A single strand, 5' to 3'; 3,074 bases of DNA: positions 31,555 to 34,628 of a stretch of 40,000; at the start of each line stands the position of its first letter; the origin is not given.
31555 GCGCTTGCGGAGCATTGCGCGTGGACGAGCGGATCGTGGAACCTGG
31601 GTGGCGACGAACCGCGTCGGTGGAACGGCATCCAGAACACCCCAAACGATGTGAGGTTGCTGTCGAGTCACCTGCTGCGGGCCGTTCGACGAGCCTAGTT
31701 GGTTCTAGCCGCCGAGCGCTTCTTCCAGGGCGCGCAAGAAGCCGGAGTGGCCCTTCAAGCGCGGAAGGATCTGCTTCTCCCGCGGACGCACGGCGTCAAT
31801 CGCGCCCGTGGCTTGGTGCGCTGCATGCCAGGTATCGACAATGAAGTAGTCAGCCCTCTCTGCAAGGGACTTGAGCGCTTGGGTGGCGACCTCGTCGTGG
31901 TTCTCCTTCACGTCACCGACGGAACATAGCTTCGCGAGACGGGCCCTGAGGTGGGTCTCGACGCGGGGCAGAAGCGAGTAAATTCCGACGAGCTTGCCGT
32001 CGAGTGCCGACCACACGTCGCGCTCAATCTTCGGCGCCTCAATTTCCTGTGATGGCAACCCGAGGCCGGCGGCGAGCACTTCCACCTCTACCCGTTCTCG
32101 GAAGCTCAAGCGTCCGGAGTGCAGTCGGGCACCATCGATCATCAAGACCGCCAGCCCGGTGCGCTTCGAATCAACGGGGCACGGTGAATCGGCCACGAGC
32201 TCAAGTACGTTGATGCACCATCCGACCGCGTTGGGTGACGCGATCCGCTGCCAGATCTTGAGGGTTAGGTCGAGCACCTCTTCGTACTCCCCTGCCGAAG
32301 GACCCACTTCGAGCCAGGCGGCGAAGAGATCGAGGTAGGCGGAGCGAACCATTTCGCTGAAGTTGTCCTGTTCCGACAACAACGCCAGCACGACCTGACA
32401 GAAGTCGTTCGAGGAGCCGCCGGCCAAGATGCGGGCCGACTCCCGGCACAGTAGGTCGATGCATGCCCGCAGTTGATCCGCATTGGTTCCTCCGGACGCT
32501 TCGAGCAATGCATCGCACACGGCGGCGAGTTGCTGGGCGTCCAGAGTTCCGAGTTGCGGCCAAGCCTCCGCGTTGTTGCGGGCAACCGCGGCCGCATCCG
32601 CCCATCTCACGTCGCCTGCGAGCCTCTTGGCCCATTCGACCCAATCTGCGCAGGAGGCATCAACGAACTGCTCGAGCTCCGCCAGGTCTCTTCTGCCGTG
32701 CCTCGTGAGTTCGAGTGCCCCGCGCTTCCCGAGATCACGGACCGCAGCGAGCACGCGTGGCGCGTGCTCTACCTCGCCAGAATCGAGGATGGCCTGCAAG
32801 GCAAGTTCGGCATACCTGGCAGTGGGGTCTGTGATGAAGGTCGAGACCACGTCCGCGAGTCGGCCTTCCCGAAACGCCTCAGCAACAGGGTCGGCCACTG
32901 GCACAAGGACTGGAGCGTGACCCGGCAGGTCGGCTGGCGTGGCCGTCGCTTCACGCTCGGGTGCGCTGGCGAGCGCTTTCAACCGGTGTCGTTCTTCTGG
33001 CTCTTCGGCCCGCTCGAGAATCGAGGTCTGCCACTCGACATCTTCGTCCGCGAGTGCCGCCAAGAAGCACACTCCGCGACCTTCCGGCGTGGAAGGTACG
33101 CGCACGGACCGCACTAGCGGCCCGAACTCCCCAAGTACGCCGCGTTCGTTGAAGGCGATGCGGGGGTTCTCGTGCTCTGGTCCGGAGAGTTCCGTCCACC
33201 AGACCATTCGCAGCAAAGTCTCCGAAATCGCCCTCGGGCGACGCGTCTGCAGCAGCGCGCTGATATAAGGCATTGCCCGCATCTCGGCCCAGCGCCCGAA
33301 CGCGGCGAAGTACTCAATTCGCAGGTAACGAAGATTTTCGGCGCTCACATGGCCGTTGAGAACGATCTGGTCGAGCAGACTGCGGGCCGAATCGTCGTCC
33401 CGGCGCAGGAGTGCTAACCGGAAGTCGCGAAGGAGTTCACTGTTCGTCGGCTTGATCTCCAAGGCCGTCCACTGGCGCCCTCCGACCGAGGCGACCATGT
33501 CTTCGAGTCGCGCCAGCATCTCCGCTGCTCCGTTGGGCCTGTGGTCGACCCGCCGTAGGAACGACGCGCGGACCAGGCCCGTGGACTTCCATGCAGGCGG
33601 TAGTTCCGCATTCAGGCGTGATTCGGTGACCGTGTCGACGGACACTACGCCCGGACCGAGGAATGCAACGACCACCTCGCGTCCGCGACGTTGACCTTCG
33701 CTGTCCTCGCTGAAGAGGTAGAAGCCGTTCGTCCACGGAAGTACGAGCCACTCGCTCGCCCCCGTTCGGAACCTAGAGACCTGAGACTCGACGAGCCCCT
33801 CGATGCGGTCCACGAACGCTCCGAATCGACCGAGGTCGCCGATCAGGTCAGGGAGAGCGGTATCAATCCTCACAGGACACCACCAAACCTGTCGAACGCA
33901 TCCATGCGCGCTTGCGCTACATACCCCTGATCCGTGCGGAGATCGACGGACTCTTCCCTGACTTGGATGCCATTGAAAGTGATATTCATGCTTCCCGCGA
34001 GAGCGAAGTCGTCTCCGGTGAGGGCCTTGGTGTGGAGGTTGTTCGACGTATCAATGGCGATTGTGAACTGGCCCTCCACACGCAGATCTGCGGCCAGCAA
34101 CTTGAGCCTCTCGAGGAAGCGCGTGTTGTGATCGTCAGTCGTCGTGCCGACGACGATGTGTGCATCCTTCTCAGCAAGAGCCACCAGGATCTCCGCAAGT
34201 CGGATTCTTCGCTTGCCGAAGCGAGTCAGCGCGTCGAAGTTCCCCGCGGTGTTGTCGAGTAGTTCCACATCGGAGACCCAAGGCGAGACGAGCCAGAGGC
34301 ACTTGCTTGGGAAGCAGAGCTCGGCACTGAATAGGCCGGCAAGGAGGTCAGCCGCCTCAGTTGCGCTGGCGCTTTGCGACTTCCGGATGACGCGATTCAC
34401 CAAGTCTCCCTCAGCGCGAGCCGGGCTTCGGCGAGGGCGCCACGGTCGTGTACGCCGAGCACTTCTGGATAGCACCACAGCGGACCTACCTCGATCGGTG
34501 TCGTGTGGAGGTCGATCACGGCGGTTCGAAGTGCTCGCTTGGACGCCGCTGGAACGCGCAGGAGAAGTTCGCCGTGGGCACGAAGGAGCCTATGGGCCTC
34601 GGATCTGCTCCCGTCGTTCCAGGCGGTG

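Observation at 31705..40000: Operon of at least five coupled genes (two helical proteins, giant DEVH helicase, single-HKD PLD, 722-aa orphan) as the probable restriction arm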

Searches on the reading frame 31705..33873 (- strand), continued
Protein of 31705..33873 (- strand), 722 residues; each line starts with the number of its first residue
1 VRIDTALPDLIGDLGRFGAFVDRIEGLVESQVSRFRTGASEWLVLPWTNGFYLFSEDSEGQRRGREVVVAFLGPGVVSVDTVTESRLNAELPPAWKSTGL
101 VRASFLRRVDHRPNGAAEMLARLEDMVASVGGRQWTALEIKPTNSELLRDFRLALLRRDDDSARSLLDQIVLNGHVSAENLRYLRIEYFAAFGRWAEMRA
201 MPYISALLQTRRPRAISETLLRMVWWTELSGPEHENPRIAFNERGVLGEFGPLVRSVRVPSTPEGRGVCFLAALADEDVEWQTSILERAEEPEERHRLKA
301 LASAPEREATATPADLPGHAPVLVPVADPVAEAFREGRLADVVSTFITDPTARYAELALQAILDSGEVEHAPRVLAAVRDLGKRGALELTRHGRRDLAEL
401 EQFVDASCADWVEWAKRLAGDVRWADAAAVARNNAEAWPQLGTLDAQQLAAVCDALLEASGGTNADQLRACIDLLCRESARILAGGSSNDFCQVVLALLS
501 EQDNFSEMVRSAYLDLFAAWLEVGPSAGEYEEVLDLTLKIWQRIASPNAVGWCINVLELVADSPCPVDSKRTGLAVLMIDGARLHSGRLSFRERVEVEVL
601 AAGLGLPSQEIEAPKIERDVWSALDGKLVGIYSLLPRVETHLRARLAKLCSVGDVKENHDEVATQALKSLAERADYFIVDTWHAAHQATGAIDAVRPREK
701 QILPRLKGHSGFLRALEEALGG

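Call 53: fold_search(model_id=the predicted structure, library=pdb)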
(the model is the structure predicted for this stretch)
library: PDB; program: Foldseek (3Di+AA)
matches with E <= 10: 1181; with E <= 0.001: 1
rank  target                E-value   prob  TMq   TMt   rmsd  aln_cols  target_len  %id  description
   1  8dtg_A                4.2e-04  1.00  0.15  0.14  36.1       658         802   10  Cryo-EM structure of Arabidopsis SPY alternative conformation 1 (released 2023-03-08)
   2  7y4i_A                1.1e-03  0.98  0.15  0.14  37.9       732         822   10  Crystal structure of SPINDLY in complex with GDP (released 2022-12-07)
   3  8fy3_B                1.3e-03  0.99  0.14  0.19  23.6       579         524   12  Structure of NOT1:NOT10:NOT11 module of the human CCR4-NOT complex (released 2023-07-26)
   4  9hmf_K                2.6e-03  0.95  0.15  0.14  44.0       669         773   10  Periplasmic scaffold of the Campylobacter jejuni flagellar motor (alpha carbon trace) (released 2024-12-25)
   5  8dth_B                3.3e-03  0.98  0.15  0.16  23.6       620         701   11  Cryo-EM structure of Arabidopsis SPY alternative conformation 2 (released 2023-03-08)
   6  7y4i_B                3.3e-03  0.94  0.15  0.14  37.5       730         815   10  Crystal structure of SPINDLY in complex with GDP (released 2022-12-07)
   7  8ro2_J                3.3e-03  0.90  0.12  0.15  35.4       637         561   11  Integrative Structure of the human intron lariat Spliceosome (ILS'') (released 2024-09-18)
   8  8dth_A                4.4e-03  0.96  0.15  0.15  26.2       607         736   10  Cryo-EM structure of Arabidopsis SPY alternative conformation 2 (released 2023-03-08)
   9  4p6z_B                4.6e-03  1.00  0.24  0.29  23.6       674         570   13  Crystal structure of the human BST2 cytoplasmic domain and the HIV-1 Vpu cytoplasmic domain bound to the clathrin adap (released 2014-05-21)
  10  8qyz_C                5.9e-03  0.97  0.22  0.17  20.7       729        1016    8  Crystal structure of hiNES2 in complex with Xpo1 and RanGTP (released 2024-11-06)
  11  8dtf_A                6.1e-03  0.92  0.16  0.15  31.1       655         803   10  Cryo-EM structure of the full length Arabidopsis SPY with complete TPRs (released 2023-03-08)
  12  5o9z_v                6.9e-03  0.99  0.25  0.23  16.2       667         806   10  Cryo-EM structure of a pre-catalytic human spliceosome primed for activation (B complex) (released 2017-08-16)
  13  8cdj_D                7.2e-03  0.98  0.24  0.22  23.0       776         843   10  CAND1 b-hairpin++-SCF-SKP2 CAND1 rolling SCF engaged (released 2023-04-19)
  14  7pks_d                8.5e-03  0.94  0.17  0.15  19.6       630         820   12  Structural basis of Integrator-mediated transcription regulation (released 2021-12-08)
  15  3m1i_C                8.8e-03  0.97  0.22  0.17  20.5       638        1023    9  Crystal structure of yeast CRM1 (Xpo1p) in complex with yeast RanBP1 (Yrb1p) and yeast RanGTP (Gsp1pGTP) (released 2010-06-02)
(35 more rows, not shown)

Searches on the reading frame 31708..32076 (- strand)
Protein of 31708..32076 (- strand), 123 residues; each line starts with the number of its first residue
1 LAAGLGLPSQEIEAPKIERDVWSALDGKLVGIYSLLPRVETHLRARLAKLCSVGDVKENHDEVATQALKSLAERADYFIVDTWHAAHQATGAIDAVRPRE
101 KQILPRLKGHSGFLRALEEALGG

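Call 60: predict_structure(alignment_id=A2)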
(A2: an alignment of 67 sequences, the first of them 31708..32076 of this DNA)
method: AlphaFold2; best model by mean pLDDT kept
length: 123 residues; sequences in the alignment: 67
mean_pLDDT: 87.3   pTM: 0.79
mean pLDDT of the five models: 87.3, 86.8, 86.4, 86.2, 85.4
residues with pLDDT >= 90: 88; 70-90: 15; 50-70: 10; < 50: 10
segments of 3 or more residues with pLDDT < 50: 1-10
pLDDT, mean of each block of 10 residues (from residue 1): 44 62 95 94 94 96 96 98 89 96 92 93 80
secondary structure, 60 per line:
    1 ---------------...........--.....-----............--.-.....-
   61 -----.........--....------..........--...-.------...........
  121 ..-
elements in order: H16-25 E29-33 H39-50 E55-59 H66-74 E77-80 H87-96 H110-122

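Call 62: fold_search(model_id=the predicted structure, library=pdb)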
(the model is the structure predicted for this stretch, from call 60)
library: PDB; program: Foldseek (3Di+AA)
matches with E <= 10: 1503; with E <= 0.001: 0
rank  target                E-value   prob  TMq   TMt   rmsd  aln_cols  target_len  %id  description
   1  3mm4                  3.1e-03  1.00  0.46  0.40   6.7       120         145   17  Crystal structure of the receiver domain of the histidine kinase CKI1 from Arabidopsis thaliana (released 2011-04-13)
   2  5n2n                  6.6e-03  0.99  0.46  0.40   7.4       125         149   16  Crystal structure of the receiver domain of the histidine kinase CKI1 from Arabidopsis thaliana complexed with Mg2+ and  (released 2017-09-13)
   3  5lnm                  7.5e-03  0.99  0.49  0.42   6.9       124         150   16  Crystal structure of D1050E mutant of the receiver domain of the histidine kinase CKI1 from Arabidopsis thaliana (released 2017-09-13)
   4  5lnn                  1.4e-02  0.97  0.46  0.40   7.2       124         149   16  Crystal structure of D1050A mutant of the receiver domain of the histidine kinase CKI1 from Arabidopsis thaliana (released 2017-09-13)
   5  4yrd_A                1.4e-02  0.97  0.43  0.18   7.0        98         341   17  Crystal structure of CapF with inhibitor 3-isopropenyl-tropolone (released 2015-10-21)
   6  3l5o_B                1.4e-02  0.89  0.32  0.18   6.0        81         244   21  Crystal structure of protein with unknown function from DUF364 family (ZP_00559375.1) from Desulfitobacterium hafniens (released 2010-02-02)
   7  4yrd_B                2.1e-02  0.94  0.42  0.18   7.2       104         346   18  Crystal structure of CapF with inhibitor 3-isopropenyl-tropolone (released 2015-10-21)
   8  6z4c_A                3.5e-02  0.91  0.44  0.43   6.3       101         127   18  The structure of the N-terminal domain of RssB from E. coli (released 2020-07-29)
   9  6z4c_B                3.7e-02  0.87  0.44  0.43   6.8       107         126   20  The structure of the N-terminal domain of RssB from E. coli (released 2020-07-29)
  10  5vxn_C                3.9e-02  0.77  0.36  0.24   5.0        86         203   17  Structure of two RcsB dimers bound to two parallel DNAs. (released 2018-03-07)
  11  5b7u_A                3.9e-02  0.77  0.37  0.15   6.6       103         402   12  Apo Structure of Cysteine Desulfurase from Thermococcus onnurineus NA1 at 1.89A (released 2017-06-14)
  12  6pmh                  3.9e-02  0.69  0.38  0.16  10.1       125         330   22  Structure of Epimerase Mth375 from the thermophilic pseudomurein-containing methanogen Methanothermobacter thermautotrop (released 2020-07-08)
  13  1s8n                  5.1e-02  0.85  0.44  0.31   5.7       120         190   18  Crystal structure of Rv1626 from Mycobacterium tuberculosis (released 2004-09-21)
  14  3kyj_B                6.2e-02  0.84  0.46  0.44   6.3       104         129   12  Crystal structure of the P1 domain of CheA3 in complex with CheY6 from R. sphaeroides (released 2010-02-16)
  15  5b7s_B                6.2e-02  0.66  0.37  0.15   6.4       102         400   13  Apo structure of Cysteine Desulfurase from Thermococcus onnurineus NA1 (released 2017-06-14)
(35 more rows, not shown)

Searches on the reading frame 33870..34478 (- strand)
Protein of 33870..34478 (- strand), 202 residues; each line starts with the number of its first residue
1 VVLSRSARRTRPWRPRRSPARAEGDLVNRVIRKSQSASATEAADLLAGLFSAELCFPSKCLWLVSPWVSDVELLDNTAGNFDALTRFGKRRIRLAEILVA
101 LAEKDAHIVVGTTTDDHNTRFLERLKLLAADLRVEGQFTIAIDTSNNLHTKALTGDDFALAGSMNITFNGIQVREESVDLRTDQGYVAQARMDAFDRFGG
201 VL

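Call 5: search_protein_families(library=ncbifam, proteins=[window:33870-34478:-], max_evalue=0.01)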
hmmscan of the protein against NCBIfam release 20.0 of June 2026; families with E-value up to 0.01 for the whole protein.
window:33870-34478:- (202 aa): 1 family
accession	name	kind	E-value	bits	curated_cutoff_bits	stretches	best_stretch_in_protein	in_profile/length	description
NF041068.1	DpdK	equivalog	3e-56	189.6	100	1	29-197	1-166/167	phospholipase D-like domain-containing protein DpdK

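Call 6: search_protein_families(library=pfam, proteins=[window:33870-34478:-], max_evalue=0.01)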
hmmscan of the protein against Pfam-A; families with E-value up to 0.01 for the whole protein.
window:33870-34478:- (202 aa): 1 family
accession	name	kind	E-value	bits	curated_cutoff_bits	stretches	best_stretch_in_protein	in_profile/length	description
PF13091.12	PLDc_2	-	0.0015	18.8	27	1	94-187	25-121/132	PLD-like domain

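Call 7: search_protein_families(library=padloc, proteins=[window:33870-34478:-], max_evalue=0.01)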
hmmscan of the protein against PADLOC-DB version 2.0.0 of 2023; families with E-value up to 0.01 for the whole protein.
window:33870-34478:- (202 aa): 5 families
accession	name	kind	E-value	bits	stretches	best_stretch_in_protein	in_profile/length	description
PDLC02901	DpdK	-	2.3e-54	181.7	1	28-200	3-171/173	DpdK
PDLC02902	DpdK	-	2.2e-25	87.5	1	61-197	1-132/137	DpdK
PDLC02899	DpdK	-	5.5e-18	63.5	1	41-189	19-162/247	DpdK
PDLC02900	DpdK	-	5.3e-10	37.7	1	60-181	39-155/181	DpdK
PDLC02614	DrmC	-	0.00083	17.2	1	106-172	61-126/153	DrmC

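Call 37: search_solved_structures(query=window:33870-34400:-, max_evalue=1)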
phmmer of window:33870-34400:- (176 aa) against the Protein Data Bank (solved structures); distinct sequences matched with E-value up to 1: 1.
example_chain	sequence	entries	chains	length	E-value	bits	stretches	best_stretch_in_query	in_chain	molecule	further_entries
5ctg_A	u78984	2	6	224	0.13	15.5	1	9-58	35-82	Bidirectional sugar transporter SWEET2b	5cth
